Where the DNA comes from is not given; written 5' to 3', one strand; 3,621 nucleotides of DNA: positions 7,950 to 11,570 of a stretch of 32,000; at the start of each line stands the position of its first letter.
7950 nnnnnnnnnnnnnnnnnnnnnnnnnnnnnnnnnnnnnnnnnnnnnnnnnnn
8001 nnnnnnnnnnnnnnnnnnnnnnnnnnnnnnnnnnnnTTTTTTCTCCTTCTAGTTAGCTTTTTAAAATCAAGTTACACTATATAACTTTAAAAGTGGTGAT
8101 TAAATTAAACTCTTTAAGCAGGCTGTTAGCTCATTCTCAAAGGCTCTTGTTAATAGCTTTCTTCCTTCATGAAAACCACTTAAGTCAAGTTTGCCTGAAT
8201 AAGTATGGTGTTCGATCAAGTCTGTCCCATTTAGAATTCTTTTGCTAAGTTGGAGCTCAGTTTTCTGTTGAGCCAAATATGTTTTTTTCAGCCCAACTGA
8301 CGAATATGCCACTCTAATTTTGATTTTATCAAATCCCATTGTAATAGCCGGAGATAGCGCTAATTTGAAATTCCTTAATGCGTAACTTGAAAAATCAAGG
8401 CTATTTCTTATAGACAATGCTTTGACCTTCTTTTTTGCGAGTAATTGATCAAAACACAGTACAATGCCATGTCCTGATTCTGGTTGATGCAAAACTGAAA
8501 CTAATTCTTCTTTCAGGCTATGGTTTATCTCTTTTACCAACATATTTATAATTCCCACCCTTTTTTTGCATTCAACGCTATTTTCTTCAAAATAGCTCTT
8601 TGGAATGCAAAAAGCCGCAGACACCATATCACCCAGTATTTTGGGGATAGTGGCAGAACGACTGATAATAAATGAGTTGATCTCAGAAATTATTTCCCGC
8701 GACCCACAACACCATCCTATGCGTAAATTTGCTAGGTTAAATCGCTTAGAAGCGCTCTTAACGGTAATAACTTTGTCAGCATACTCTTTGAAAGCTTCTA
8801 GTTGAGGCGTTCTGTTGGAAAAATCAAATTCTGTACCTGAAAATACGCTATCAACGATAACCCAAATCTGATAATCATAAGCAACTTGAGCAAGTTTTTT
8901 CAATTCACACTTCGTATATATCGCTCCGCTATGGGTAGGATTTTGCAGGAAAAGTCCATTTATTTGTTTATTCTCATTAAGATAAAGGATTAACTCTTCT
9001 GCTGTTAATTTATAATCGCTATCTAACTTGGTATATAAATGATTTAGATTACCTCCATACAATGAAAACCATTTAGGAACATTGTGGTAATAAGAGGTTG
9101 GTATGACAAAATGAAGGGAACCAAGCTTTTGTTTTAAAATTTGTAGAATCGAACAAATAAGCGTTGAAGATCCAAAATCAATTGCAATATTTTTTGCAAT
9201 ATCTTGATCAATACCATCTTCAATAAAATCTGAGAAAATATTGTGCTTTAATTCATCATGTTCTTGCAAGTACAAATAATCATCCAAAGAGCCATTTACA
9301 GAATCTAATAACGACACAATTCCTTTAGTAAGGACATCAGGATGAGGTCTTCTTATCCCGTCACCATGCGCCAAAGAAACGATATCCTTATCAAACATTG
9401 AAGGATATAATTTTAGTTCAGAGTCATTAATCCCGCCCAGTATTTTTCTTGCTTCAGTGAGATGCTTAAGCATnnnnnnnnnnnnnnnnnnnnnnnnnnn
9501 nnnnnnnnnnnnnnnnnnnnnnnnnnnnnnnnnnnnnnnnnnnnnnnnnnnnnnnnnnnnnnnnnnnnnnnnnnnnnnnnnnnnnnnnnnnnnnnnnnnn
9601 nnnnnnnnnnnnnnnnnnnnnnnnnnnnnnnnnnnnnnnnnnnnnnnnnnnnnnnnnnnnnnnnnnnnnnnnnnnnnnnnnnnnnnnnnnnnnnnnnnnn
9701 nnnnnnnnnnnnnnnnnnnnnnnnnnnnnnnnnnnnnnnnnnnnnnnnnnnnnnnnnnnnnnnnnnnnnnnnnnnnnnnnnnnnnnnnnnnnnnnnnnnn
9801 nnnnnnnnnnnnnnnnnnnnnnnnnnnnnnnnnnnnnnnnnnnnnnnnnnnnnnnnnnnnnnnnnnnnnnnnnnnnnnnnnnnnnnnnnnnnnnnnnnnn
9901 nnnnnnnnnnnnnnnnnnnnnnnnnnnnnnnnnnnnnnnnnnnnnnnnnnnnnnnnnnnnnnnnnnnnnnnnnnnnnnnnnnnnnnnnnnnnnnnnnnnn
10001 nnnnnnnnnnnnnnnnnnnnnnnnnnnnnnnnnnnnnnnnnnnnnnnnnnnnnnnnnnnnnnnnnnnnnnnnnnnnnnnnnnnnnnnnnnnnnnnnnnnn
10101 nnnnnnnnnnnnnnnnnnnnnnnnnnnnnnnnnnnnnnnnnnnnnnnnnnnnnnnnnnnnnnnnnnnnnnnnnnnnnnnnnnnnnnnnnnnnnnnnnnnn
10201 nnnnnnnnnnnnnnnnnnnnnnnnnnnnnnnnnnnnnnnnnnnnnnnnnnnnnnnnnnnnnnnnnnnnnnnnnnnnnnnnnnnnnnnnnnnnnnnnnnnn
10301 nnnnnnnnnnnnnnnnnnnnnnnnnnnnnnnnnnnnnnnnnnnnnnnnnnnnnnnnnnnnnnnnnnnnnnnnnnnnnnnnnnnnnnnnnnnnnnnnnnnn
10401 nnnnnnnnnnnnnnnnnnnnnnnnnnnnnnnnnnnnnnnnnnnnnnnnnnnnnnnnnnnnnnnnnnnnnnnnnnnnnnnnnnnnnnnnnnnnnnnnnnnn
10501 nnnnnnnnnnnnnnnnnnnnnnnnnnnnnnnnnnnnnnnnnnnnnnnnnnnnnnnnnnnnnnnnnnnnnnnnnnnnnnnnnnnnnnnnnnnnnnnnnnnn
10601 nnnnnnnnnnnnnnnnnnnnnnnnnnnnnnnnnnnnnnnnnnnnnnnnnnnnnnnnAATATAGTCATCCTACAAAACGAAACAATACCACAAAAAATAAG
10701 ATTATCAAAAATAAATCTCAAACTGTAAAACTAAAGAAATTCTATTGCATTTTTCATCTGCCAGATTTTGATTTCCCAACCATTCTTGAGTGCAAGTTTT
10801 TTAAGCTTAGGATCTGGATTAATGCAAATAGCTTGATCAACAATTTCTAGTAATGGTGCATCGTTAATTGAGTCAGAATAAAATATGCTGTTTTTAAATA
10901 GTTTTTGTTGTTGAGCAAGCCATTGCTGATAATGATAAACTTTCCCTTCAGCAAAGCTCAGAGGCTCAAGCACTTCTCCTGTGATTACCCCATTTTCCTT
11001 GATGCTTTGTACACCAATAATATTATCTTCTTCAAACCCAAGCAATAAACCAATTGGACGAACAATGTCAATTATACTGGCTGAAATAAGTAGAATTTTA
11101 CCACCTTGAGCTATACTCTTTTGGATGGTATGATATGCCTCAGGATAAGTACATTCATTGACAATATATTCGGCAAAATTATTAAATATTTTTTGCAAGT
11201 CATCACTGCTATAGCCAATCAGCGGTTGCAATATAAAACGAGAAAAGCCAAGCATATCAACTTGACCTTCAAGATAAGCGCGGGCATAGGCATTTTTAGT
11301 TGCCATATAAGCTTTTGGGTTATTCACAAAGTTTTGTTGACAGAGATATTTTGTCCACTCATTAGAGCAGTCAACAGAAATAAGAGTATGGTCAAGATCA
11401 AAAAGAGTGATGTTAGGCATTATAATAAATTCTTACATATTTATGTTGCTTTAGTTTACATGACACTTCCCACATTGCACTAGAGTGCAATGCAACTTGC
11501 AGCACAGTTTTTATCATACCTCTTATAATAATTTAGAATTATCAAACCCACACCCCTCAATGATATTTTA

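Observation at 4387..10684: Orphan NRPS-independent biosynthetic operon: SDH-like oxidoreductase, aminotransferase, two ATP-grasp ligases and an MFS exporter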

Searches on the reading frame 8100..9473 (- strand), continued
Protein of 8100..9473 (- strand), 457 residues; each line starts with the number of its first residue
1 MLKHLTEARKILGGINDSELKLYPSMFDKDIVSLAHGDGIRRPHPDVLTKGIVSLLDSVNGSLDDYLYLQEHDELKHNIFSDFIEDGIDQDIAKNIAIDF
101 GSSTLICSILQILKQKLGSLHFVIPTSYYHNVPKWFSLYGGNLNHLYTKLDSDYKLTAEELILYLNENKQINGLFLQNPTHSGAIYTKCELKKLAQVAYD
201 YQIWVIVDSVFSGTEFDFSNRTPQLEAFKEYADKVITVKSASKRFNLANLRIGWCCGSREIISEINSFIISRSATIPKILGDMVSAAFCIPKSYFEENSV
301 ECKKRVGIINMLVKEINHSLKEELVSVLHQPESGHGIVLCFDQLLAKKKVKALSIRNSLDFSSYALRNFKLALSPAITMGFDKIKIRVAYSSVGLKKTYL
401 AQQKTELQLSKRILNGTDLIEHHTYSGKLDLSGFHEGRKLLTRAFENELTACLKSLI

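Call 95: search_protein_families(library=ncbifam, proteins=[L086:8075-8884:+, L088:8084-8884:+], max_evalue=0.00001)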
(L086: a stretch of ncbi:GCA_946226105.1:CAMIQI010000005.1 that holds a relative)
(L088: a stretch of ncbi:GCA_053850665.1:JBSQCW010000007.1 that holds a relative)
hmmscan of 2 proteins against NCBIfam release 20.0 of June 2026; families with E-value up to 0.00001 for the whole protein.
L086:8075-8884:+ (269 aa): 14 families
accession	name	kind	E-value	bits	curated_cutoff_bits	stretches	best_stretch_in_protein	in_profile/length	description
TIGR01459.1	HAD-SF-IIA-hyp4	hypoth_equivalog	8.3e-36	123.6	103.75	1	17-244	7-241/242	TIGR01459 family HAD-type hydrolase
TIGR01460.1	HAD-SF-IIA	subfamily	2.1e-24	86.7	100.15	1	22-243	2-243/246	HAD-IIA family hydrolase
TIGR01457.1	HAD-SF-IIA-hyp2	hypoth_equivalog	2.5e-15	56.7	247.65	1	18-244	1-223/249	TIGR01457 family HAD-type hydrolase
NF007762.0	PRK10444.1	equivalog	2.5e-12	46.9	368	1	22-245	7-222/250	HAD-IIA family hydrolase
TIGR01452.1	PGP_euk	subfamily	2.6e-12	46.8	201.95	1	148-262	149-266/279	phosphoglycolate/pyridoxal phosphate family phosphatase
TIGR02253.1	CTE7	subfamily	3.9e-12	46.4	169.75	1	197-246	148-197/221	TIGR02253 family HAD-type hydrolase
TIGR01458.1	HAD-SF-IIA-hyp3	hypoth_equivalog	6.6e-11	42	175.95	1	193-244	173-224/257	TIGR01458 family HAD-type hydrolase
TIGR02254.1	YjjG_YfnB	equivalog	9.9e-09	35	159.9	1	199-243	152-196/223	YjjG family noncanonical pyrimidine nucleotidase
TIGR02252.1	DREG-2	subfamily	1.4e-08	34.8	155.2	1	196-242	157-203/203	HAD hydrolase, REG-2-like, family IA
NF053830.1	RUBPPhHalo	equivalog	2.3e-08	33.9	330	1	199-245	159-205/234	ribulose-1,5-bisphosphate 5-phosphatase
NF053752.1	TK1734_fam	exception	2.5e-08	33.5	475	1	22-244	4-229/260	2-phosphoglycolate phosphatase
TIGR01668.1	YqeG_hyp_ppase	hypoth_equivalog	1.1e-07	31.5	89.1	1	196-244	88-136/170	YqeG family HAD IIIA-type phosphatase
NF009804.0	PRK13288.1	equivalog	3.3e-06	26.7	218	1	147-244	87-182/215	pyrophosphatase PpaX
NF006976.0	PRK09449.1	equivalog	8.2e-06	25.5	183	0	198-242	149-194/225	pyrimidine 5'-nucleotidase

L088:8084-8884:+ (266 aa): 15 families
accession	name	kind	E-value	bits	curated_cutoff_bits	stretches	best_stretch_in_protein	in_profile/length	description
TIGR01459.1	HAD-SF-IIA-hyp4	hypoth_equivalog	6.1e-35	120.8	103.75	1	15-242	6-240/242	TIGR01459 family HAD-type hydrolase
TIGR01460.1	HAD-SF-IIA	subfamily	4.3e-28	98.7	100.15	1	21-244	2-245/246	HAD-IIA family hydrolase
TIGR01457.1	HAD-SF-IIA-hyp2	hypoth_equivalog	8.8e-19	68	247.65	1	17-264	1-243/249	TIGR01457 family HAD-type hydrolase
TIGR01452.1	PGP_euk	subfamily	3.6e-13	49.6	201.95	1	150-247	152-251/279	phosphoglycolate/pyridoxal phosphate family phosphatase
NF007762.0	PRK10444.1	equivalog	1.1e-12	48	368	1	21-247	7-225/250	HAD-IIA family hydrolase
NF053752.1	TK1734_fam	exception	1.2e-12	47.7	475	1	21-243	4-229/260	2-phosphoglycolate phosphatase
TIGR02254.1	YjjG_YfnB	equivalog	1.7e-11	44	159.9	1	198-249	152-203/223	YjjG family noncanonical pyrimidine nucleotidase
TIGR02253.1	CTE7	subfamily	1.9e-10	40.9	169.75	1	196-260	148-210/221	TIGR02253 family HAD-type hydrolase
TIGR01458.1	HAD-SF-IIA-hyp3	hypoth_equivalog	2.5e-10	40.1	175.95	1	159-244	138-225/257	TIGR01458 family HAD-type hydrolase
NF053830.1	RUBPPhHalo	equivalog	1.9e-08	34.2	330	1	198-264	159-224/234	ribulose-1,5-bisphosphate 5-phosphatase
NF006976.0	PRK09449.1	equivalog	1.4e-07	31.3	183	1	196-251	148-204/225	pyrimidine 5'-nucleotidase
TIGR01668.1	YqeG_hyp_ppase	hypoth_equivalog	3.1e-07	30.1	89.1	1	190-248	82-141/170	YqeG family HAD IIIA-type phosphatase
TIGR02252.1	DREG-2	subfamily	3.1e-06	27.1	155.2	1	196-241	158-203/203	HAD hydrolase, REG-2-like, family IA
TIGR01662.1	HAD-SF-IIIA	subfamily_domain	4.2e-06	26.9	44.6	0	196-241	91-137/141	HAD-IIIA family hydrolase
NF052576.1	PymNtasePynAStpc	equivalog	7e-06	25.8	350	0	196-264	153-217/229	pyrimidine 5'-nucleotidase PynA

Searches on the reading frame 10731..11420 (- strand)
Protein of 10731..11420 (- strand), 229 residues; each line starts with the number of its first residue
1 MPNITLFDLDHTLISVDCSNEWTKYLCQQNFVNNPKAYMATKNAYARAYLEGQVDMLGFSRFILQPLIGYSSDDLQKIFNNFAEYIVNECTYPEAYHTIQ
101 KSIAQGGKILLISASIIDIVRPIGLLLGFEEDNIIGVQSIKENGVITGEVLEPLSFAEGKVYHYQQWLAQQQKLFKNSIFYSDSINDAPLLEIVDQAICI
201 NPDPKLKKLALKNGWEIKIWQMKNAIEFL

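Call 3: search_protein_families(library=pfam, proteins=[window:10731-11420:-], max_evalue=0.01)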
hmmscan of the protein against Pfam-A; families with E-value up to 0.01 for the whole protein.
window:10731-11420:- (229 aa): 2 families
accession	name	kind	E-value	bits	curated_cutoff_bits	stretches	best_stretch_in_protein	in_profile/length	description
PF12710.13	HAD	-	1.4e-21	78.2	27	1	6-192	2-189/189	haloacid dehalogenase-like hydrolase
PF00702.32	Hydrolase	-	1.8e-05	25.7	26.4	1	6-191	5-187/191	haloacid dehalogenase-like hydrolase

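Call 4: search_protein_families(library=ncbifam, proteins=[window:10731-11420:-], max_evalue=0.01)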
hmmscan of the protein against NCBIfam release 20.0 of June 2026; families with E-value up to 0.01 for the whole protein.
window:10731-11420:- (229 aa): 7 families
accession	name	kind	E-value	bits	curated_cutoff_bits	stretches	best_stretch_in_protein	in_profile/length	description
NF052360.1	HolPasePseu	equivalog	2.1e-49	168.1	280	1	3-217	2-214/218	histidinol-phosphatase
NF052359.1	HolPaseNeis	equivalog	1.7e-45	155.4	400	1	3-217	2-217/221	histidinol-phosphatase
TIGR01490.1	HAD-SF-IB-hyp1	subfamily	6.9e-42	144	98.3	1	5-206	2-202/202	HAD-IB family hydrolase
TIGR01488.1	HAD-SF-IB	subfamily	8.3e-18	65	45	1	6-193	3-176/177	HAD-IB family phosphatase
TIGR00338.1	serB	equivalog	0.00032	20.4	144.15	0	97-210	92-203/219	phosphoserine phosphatase SerB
TIGR01486.1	HAD-SF-IIB-MPGP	subfamily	0.0037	16.6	164.75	1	175-210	195-231/257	mannosyl-3-phosphoglycerate phosphatase family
TIGR01491.1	HAD-SF-IB-PSPlk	hypoth_equivalog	0.0082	15.9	151.9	0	4-212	6-200/201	phosphoserine phosphatase-like hydrolase, archaeal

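Call 63: find_homologous_proteins(query=window:10731-11420:-, max_evalue=1e-20)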
Query window:10731-11420:- (229 aa): 321 proteins with E <= 1e-20 among 645 candidates; the best 120 are listed.
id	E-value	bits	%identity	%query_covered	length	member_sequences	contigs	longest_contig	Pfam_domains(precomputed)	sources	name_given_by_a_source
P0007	1.4e-150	517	100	100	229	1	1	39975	PF00702.33,PF12710.14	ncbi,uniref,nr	ncbi:HAD family hydrolase [Fastidiosibacter lacustris]|uniref:HAD family hydrolase n=1 Tax=Fastidios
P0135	1.4e-99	350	68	97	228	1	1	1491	PF12710.14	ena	-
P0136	2.7e-97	343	67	97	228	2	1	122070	PF00702.33,PF12710.14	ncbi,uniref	ncbi:HAD family hydrolase [Cysteiniphilum litorale]|uniref:HAD family hydrolase n=1 Tax=Cysteiniphil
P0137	1.1e-95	337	66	97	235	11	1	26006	PF00702.33,PF12710.14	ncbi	-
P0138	5.4e-93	329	66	97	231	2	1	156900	PF12710.14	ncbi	ncbi:HAD family hydrolase [Cysteiniphilum sp. 19S12-1]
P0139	5.3e-75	270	52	98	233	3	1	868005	PF12710.14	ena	-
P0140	5.1e-70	253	49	97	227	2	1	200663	PF12710.14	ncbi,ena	-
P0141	3.9e-69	251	53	97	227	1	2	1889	PF00702.33,PF12710.14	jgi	jgi:HAD superfamily hydrolase (TIGR01490 family)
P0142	1.0e-68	249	52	96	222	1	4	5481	PF00702.33,PF12710.14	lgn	-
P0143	4.4e-68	247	52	97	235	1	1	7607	PF12710.14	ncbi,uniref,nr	ncbi:HAD family hydrolase [Facilibium subflavum]|uniref:HAD family hydrolase n=1 Tax=Facilibium subf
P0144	9.5e-65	236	51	97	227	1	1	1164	PF00702.33,PF12710.14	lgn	-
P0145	8.4e-55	204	43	97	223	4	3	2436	PF12710.14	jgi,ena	jgi:HAD superfamily hydrolase (TIGR01490 family)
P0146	1.7e-53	199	64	62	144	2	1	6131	PF12710.14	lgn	-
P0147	2.2e-46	176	42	97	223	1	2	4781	PF12710.14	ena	-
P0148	1.1e-33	135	36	93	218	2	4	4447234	PF00702.33,PF12710.14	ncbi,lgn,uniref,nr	ncbi:HAD family hydrolase [Marinobacter sp. LV10MA510-1]|uniref:histidinol-phosphatase n=1 Tax=Marin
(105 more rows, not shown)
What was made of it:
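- Tried and rejected: Its closest relatives are 66-68% identical proteins of the same bacterial family (Cysteiniphilum) and 52% in Facilibium (call 63).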

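Call 64: find_encoding_contigs(protein=P0136, flank=10000, max_places=1)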
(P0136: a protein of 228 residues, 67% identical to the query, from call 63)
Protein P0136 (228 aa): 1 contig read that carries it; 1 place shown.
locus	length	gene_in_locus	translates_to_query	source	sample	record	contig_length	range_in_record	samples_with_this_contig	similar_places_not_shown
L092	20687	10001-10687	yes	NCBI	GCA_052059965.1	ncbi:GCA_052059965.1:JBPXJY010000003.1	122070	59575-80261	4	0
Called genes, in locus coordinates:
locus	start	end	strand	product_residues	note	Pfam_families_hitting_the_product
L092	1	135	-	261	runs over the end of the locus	PF05690:ThiG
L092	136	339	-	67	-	PF02597:ThiS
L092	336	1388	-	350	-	PF01266:DAO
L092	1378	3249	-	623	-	PF13667:ThiC-associated, PF01964:ThiC_Rad_SAM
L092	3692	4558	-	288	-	PF06750:A24_N_bact, PF01478:Peptidase_A24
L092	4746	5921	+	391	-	PF01071:GARS_A (weak), PF08442:ATP-grasp_2, PF13549:ATP-grasp_5, PF24948:Citrate_synth_N, PF00549:Ligase_CoA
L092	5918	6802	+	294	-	PF02629:CoA_binding, PF13380:CoA_binding_2 (weak), PF13607:Succ_CoA_lig, PF00549:Ligase_CoA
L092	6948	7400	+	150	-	PF01724:DUF29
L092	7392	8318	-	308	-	PF01479:S4 (weak), PF00849:PseudoU_synth_2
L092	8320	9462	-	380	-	PF08240:ADH_N, PF16912:Glu_dehyd_C (weak), PF00107:ADH_zinc_N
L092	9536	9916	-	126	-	-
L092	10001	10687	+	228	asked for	PF00702:Hydrolase (weak), PF12710:HAD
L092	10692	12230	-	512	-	PF01336:tRNA_anti-codon, PF00152:tRNA-synt_2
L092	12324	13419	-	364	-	PF03462:PCRF, PF00472:RF-1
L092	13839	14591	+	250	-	PF00072:Response_reg, PF00486:Trans_reg_C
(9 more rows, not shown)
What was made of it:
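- The adjacent HAD-IB gene is a vertically inherited housekeeping-type gene (calls 63, 64).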
